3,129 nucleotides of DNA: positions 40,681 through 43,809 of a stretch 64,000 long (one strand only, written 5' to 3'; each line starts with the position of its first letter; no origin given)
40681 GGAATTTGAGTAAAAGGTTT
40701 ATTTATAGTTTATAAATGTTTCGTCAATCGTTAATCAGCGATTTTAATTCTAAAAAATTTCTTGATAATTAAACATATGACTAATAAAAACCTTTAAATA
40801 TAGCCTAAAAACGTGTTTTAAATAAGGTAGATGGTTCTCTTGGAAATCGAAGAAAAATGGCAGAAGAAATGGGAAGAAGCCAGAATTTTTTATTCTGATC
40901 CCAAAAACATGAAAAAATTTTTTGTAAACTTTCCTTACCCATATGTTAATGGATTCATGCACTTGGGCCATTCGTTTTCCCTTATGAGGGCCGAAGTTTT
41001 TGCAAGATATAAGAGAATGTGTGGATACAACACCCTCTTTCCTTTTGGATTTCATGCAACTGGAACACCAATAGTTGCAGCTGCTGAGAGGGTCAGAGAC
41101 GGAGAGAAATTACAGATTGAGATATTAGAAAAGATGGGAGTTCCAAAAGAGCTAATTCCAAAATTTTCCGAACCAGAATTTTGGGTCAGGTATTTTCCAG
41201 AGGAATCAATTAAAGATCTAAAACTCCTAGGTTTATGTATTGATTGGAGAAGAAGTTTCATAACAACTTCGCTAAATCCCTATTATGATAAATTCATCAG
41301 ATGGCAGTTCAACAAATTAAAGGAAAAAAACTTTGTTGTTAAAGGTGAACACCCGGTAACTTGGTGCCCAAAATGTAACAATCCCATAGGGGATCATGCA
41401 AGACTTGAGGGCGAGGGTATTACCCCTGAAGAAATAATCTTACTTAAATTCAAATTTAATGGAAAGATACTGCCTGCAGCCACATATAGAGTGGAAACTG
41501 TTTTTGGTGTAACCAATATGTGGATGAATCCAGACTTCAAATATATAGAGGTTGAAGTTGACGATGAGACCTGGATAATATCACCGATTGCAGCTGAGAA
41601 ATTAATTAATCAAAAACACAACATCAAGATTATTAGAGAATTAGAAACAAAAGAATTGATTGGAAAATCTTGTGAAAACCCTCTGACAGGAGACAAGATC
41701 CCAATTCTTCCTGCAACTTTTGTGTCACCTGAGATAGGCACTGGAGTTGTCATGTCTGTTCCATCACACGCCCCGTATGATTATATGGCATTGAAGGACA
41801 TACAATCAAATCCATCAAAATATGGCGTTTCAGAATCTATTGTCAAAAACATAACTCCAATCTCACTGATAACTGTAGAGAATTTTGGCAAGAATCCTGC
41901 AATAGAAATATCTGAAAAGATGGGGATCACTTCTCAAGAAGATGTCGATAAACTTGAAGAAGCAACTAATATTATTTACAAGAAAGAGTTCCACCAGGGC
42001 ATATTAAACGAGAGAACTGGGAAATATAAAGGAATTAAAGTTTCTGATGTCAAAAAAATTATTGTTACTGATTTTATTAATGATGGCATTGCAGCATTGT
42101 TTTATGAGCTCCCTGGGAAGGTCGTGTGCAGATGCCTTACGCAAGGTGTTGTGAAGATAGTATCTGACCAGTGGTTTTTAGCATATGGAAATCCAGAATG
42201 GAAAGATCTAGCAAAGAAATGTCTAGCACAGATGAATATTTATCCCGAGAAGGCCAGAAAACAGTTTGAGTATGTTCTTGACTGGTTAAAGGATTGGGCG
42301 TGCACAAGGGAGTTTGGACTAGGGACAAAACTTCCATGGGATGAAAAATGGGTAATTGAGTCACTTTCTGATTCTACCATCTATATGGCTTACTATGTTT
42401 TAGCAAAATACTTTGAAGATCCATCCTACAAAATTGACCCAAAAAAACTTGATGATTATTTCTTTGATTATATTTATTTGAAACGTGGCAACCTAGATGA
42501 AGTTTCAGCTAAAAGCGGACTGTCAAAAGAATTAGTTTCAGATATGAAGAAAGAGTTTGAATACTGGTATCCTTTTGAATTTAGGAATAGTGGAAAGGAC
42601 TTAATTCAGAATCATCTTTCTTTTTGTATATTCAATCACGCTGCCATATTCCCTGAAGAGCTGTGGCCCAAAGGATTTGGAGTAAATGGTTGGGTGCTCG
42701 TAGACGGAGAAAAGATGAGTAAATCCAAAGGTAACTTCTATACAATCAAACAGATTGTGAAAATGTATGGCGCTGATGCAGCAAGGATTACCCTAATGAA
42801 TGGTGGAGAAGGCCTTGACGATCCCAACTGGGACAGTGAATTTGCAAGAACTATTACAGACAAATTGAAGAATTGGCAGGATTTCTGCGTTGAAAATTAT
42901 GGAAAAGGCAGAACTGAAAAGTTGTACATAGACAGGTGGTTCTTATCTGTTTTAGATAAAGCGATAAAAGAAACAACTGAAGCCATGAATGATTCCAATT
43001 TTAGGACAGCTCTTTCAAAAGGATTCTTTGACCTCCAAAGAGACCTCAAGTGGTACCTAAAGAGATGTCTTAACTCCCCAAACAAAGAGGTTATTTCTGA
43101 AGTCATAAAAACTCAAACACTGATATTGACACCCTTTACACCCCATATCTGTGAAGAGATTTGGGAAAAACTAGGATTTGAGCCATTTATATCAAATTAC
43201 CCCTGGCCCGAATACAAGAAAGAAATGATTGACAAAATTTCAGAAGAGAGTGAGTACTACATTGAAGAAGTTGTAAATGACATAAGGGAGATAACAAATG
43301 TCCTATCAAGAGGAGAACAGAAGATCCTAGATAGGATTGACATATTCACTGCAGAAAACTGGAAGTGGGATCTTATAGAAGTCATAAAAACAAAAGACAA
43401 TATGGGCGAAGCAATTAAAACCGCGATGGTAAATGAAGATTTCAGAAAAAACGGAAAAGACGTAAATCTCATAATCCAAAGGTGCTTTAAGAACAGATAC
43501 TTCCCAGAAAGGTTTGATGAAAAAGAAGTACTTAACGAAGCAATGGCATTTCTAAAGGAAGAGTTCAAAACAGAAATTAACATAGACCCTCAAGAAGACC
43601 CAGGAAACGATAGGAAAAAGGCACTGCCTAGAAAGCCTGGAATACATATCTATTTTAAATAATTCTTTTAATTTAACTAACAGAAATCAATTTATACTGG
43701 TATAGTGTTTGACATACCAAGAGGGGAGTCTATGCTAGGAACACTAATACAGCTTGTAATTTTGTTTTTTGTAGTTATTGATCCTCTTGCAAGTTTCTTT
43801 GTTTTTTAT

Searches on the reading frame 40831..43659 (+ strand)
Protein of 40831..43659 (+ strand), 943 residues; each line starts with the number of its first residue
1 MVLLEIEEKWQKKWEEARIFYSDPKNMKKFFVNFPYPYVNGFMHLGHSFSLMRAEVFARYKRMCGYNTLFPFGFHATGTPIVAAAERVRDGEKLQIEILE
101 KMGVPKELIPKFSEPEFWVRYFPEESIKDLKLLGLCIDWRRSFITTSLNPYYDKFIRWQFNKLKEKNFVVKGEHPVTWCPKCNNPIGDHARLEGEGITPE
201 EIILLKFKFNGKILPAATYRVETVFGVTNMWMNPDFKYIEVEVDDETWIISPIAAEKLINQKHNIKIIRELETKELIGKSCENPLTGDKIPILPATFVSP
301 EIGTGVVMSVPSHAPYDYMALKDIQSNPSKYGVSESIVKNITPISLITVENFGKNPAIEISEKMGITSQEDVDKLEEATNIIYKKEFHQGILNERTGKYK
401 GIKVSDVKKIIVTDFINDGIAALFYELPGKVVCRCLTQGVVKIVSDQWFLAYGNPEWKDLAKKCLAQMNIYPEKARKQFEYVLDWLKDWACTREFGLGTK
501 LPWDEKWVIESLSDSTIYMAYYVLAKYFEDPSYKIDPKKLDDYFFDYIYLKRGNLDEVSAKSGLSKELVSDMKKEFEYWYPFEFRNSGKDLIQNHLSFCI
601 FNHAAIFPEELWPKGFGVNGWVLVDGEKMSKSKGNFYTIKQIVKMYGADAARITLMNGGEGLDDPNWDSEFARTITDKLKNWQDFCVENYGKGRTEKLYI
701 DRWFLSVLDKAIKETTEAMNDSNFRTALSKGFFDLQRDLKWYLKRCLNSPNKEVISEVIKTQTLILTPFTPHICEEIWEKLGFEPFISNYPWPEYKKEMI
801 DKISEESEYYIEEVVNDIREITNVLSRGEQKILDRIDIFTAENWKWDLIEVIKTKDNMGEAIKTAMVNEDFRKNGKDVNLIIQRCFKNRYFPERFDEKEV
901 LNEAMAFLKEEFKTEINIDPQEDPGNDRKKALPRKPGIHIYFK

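Call 23: find_encoding_contigs(protein=window:40831-43659:+, flank=10000, max_places=10)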
Protein window:40831-43659:+ (943 aa): 3 contigs read that carry it; 3 places shown.
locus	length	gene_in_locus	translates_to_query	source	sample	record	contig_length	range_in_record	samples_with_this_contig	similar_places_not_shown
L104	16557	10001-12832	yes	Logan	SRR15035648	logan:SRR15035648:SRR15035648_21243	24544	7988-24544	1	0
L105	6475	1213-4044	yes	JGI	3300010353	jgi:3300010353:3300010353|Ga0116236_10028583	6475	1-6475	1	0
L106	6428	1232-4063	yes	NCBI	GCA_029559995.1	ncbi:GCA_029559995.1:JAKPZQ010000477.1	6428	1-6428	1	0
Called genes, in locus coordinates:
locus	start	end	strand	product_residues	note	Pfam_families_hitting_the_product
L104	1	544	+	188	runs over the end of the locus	PF02676:TYW3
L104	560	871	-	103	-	PF10622:Ehbp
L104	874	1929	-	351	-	PF00146:NADHdh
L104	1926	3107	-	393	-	PF00374:NiFeSe_Hases, PF00346:Complex1_49kDa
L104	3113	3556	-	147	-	PF01058:Oxidored_q6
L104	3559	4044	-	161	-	PF13183:Fer4_8 (faint), PF14697:Fer4_21 (weak), PF00037:Fer4 (weak), PF12837:Fer4_6 (weak), PF13237:Fer4_10 (weak), PF12838:Fer4_7, PF13187:Fer4_9 (weak), PF13484:Fer4_16 (faint)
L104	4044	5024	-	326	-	PF12838:Fer4_7 (weak), PF13187:Fer4_9, PF00037:Fer4 (weak), PF13237:Fer4_10 (weak), PF12838:Fer4_7, PF13187:Fer4_9 (weak), PF12838:Fer4_7, PF13237:Fer4_10, +16 more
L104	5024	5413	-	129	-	PF13237:Fer4_10 (weak), PF25160:LdpA_Fe-S-bd (weak), PF14697:Fer4_21, PF00037:Fer4 (weak), PF12797:Fer4_2 (weak), PF12837:Fer4_6 (weak), PF14697:Fer4_21 (weak), PF12838:Fer4_7 (weak), +7 more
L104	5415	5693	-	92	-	-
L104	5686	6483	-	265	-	PF20501:MbhE, PF04039:MnhB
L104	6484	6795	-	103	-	PF27305:MJ1308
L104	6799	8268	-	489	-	PF10125:NADHdeh_related, PF00361:Proton_antipo_M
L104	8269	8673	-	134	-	PF00420:Oxidored_q2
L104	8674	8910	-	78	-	PF13244:MbhD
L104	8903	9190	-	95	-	PF09882:EhaC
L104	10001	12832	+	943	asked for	PF00133:tRNA-synt_1, PF09334:tRNA-synt_1g, PF13603:tRNA-synt_1_2, PF09334:tRNA-synt_1g (weak), PF01406:tRNA-synt_1e, PF08264:Anticodon_1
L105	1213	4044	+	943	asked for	PF00133:tRNA-synt_1, PF09334:tRNA-synt_1g, PF13603:tRNA-synt_1_2, PF09334:tRNA-synt_1g (weak), PF01406:tRNA-synt_1e, PF08264:Anticodon_1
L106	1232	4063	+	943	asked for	PF00133:tRNA-synt_1, PF09334:tRNA-synt_1g, PF13603:tRNA-synt_1_2, PF09334:tRNA-synt_1g (weak), PF01406:tRNA-synt_1e, PF08264:Anticodon_1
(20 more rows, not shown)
